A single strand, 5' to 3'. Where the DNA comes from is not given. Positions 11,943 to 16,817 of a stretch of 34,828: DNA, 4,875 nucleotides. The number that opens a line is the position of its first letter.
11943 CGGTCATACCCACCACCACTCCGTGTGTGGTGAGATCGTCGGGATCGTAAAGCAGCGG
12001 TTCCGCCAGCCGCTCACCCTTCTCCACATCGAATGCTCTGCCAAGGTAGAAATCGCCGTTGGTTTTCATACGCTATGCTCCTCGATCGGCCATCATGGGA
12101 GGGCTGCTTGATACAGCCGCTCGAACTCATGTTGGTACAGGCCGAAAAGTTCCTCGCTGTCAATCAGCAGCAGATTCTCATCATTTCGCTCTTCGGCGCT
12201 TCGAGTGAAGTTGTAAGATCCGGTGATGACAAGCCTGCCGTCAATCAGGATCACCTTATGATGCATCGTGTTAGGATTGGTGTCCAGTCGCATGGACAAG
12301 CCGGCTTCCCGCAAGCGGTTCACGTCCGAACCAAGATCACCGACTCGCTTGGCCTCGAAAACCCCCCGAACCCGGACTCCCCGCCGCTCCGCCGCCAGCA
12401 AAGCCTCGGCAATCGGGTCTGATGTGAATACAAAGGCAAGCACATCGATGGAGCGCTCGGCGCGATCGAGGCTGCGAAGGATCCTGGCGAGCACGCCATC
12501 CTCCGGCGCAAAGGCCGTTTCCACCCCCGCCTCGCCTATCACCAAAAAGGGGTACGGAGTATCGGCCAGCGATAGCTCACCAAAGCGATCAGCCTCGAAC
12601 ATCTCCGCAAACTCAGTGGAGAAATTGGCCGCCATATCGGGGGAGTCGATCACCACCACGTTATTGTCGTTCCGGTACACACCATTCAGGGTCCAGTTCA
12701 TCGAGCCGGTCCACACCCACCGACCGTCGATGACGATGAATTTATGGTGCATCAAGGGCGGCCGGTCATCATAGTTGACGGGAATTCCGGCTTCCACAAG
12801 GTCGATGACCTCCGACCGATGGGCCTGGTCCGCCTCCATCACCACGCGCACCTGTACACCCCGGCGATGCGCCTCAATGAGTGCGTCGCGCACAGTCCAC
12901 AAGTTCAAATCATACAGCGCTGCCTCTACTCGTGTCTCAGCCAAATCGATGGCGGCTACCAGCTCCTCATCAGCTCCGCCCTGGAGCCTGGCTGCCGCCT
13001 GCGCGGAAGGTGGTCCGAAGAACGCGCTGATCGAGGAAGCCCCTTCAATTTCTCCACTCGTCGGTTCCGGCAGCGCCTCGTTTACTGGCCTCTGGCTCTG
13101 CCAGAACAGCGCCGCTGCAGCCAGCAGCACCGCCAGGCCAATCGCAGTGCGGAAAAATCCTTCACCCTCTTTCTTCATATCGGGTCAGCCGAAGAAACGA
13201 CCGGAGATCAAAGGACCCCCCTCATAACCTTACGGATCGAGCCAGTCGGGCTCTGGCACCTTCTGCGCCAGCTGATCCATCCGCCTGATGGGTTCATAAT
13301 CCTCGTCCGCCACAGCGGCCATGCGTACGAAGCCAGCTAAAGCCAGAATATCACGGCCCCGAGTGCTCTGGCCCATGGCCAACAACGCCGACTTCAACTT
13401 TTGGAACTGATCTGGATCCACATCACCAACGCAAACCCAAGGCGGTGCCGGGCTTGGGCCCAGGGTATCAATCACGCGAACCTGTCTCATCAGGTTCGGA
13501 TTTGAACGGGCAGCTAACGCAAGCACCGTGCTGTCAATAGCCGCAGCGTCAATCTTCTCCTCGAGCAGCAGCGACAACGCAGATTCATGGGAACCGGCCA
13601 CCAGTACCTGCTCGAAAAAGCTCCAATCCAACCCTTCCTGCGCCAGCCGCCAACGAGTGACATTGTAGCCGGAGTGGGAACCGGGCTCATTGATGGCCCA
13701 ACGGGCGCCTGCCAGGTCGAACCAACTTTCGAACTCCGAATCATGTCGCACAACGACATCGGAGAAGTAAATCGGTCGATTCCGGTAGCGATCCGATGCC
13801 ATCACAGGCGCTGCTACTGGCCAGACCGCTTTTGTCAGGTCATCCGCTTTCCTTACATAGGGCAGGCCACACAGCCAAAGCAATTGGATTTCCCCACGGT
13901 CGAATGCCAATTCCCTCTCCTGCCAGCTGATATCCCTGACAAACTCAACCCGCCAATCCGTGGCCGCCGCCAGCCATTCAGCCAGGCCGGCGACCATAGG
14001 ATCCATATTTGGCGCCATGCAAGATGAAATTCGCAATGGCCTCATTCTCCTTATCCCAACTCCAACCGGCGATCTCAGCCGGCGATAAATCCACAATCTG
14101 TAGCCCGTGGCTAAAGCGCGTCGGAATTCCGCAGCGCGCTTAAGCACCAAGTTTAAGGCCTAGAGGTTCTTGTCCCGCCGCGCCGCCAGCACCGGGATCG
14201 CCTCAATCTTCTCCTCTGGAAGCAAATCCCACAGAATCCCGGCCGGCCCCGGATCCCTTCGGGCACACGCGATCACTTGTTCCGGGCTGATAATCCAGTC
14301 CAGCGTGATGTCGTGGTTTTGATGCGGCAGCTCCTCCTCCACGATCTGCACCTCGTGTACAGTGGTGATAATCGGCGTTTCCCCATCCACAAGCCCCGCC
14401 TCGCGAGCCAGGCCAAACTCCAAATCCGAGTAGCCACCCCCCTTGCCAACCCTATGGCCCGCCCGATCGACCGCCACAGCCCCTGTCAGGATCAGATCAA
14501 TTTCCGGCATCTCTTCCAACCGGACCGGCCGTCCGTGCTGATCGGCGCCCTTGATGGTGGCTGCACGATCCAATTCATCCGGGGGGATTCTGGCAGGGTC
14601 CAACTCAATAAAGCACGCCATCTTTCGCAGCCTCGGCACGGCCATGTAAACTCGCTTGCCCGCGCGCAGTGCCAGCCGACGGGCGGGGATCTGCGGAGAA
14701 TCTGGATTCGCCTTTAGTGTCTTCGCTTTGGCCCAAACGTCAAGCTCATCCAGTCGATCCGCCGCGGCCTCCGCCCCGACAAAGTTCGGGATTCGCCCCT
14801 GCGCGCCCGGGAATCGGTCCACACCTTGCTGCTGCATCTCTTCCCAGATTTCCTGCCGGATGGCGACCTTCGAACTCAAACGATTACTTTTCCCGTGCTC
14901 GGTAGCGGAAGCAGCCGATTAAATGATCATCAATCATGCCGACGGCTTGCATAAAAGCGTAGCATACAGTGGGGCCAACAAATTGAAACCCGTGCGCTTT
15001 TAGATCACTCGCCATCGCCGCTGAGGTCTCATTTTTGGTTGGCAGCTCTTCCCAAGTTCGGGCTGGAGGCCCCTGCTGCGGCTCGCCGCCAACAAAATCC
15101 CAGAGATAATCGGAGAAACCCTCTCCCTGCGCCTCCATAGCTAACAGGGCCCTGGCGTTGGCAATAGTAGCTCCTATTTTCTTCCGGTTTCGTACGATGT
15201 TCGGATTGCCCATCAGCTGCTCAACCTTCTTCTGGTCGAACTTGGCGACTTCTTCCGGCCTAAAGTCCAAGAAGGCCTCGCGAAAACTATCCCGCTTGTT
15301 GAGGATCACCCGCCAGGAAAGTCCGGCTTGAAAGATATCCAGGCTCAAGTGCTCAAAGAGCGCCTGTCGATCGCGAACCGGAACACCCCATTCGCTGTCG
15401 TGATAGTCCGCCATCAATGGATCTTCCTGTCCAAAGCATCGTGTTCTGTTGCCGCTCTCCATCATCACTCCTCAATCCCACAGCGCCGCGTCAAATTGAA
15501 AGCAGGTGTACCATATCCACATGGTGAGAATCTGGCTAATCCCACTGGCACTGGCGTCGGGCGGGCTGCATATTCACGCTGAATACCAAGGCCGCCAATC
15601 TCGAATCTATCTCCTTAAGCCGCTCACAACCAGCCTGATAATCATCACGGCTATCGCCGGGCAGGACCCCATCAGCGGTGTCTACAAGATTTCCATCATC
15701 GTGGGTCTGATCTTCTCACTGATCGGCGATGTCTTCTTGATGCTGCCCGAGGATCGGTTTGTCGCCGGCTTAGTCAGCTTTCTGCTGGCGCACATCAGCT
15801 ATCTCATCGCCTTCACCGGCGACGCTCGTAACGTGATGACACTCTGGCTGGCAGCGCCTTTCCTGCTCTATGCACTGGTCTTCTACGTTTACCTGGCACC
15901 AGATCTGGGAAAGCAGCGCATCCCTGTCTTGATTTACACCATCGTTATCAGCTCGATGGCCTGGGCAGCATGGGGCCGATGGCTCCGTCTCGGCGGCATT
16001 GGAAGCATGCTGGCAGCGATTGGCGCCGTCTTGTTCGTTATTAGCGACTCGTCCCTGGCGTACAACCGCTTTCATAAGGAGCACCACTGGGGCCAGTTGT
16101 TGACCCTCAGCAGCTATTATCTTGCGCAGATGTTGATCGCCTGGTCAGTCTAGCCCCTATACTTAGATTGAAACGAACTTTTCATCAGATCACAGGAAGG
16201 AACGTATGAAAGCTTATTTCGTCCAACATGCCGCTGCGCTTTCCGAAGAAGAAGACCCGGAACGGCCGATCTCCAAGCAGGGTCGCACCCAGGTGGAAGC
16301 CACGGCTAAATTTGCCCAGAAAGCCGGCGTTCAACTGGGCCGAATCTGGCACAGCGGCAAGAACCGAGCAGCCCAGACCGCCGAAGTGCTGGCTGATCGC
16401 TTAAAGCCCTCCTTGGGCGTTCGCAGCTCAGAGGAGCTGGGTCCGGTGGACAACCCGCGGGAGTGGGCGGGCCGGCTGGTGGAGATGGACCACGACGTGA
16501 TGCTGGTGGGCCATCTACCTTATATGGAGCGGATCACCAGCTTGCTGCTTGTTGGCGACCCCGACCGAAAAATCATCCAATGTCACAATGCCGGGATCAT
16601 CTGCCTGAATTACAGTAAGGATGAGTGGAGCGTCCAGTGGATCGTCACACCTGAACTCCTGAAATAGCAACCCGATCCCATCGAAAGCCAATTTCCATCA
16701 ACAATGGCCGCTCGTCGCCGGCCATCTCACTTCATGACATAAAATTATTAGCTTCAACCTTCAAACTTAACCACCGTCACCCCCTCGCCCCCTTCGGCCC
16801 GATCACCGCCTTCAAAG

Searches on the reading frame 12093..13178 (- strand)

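Call 75: search_protein_families(library=pfam, proteins=[window:12093-13178:-], max_evalue=0.00001)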
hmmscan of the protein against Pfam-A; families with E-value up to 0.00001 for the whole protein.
window:12093-13178:- (361 aa): 3 families
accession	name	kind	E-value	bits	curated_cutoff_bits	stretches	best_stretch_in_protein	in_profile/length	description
PF13091.12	PLDc_2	-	9.3e-56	187.7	27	2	233-355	1-131/132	PLD-like domain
PF07894.18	SACK1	-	5.3e-10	39.7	21.4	0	304-358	218-271/274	Scaffolding anchor of CK1 domain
PF00614.28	PLDc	-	1.1e-09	38.3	21.9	0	143-163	5-25/28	Phospholipase D Active site motif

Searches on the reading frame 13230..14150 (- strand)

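Call 84: search_protein_families(library=pfam, proteins=[window:13230-14150:-], max_evalue=0.001)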
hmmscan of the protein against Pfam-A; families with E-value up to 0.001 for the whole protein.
window:13230-14150:- (306 aa): 1 family
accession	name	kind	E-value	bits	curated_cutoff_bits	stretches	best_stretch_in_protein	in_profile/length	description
PF12974.12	Phosphonate-bd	-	1.5e-39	136.3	27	1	50-285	13-242/242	ABC transporter, phosphonate, periplasmic substrate-binding protein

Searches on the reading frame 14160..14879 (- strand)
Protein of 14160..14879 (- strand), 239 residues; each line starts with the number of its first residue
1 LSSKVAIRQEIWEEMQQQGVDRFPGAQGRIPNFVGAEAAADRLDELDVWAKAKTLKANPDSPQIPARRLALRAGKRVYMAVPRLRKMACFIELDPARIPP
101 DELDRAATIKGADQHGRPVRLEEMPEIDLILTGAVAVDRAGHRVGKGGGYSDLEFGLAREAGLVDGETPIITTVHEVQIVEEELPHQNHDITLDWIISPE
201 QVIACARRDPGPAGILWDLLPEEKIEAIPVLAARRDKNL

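Call 84: search_protein_families(library=pfam, proteins=[window:14160-14879:-], max_evalue=0.001)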
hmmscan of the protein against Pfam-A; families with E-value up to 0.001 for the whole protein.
window:14160-14879:- (239 aa): 1 family
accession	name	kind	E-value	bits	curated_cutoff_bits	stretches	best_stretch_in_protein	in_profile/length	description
PF01812.26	5-FTHF_cyc-lig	-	2.3e-24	86.8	27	1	6-199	3-186/186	5-formyltetrahydrofolate cyclo-ligase family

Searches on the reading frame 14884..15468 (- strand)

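Call 84: search_protein_families(library=pfam, proteins=[window:14884-15468:-], max_evalue=0.001)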
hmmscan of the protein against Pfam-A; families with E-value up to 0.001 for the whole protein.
window:14884-15468:- (194 aa): 1 family
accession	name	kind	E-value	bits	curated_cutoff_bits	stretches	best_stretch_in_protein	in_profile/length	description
PF03352.18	Adenine_glyco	-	5.6e-73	245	25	1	14-188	3-176/177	Methyladenine glycosylase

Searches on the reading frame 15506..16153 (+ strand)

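Call 84: search_protein_families(library=pfam, proteins=[window:15506-16153:+], max_evalue=0.001)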
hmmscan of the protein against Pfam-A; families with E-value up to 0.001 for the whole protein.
window:15506-16153:+ (215 aa): 1 family
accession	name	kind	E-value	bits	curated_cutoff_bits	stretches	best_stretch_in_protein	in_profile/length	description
PF07947.19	YhhN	-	4.7e-50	170.3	25.6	1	35-215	3-182/182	YhhN family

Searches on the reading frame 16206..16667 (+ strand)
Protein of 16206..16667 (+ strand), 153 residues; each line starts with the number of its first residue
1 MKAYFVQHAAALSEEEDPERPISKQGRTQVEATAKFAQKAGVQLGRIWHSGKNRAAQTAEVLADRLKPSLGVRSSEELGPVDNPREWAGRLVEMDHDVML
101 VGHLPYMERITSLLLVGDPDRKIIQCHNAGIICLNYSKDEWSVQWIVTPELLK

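Call 84: search_protein_families(library=pfam, proteins=[window:16206-16667:+], max_evalue=0.001)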
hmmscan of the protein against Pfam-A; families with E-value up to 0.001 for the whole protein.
window:16206-16667:+ (153 aa): 1 family
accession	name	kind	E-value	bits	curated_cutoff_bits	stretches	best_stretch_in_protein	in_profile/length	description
PF00300.27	His_Phos_1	-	3.8e-09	36.9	21.7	1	18-82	21-81/194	Histidine phosphatase superfamily (branch 1)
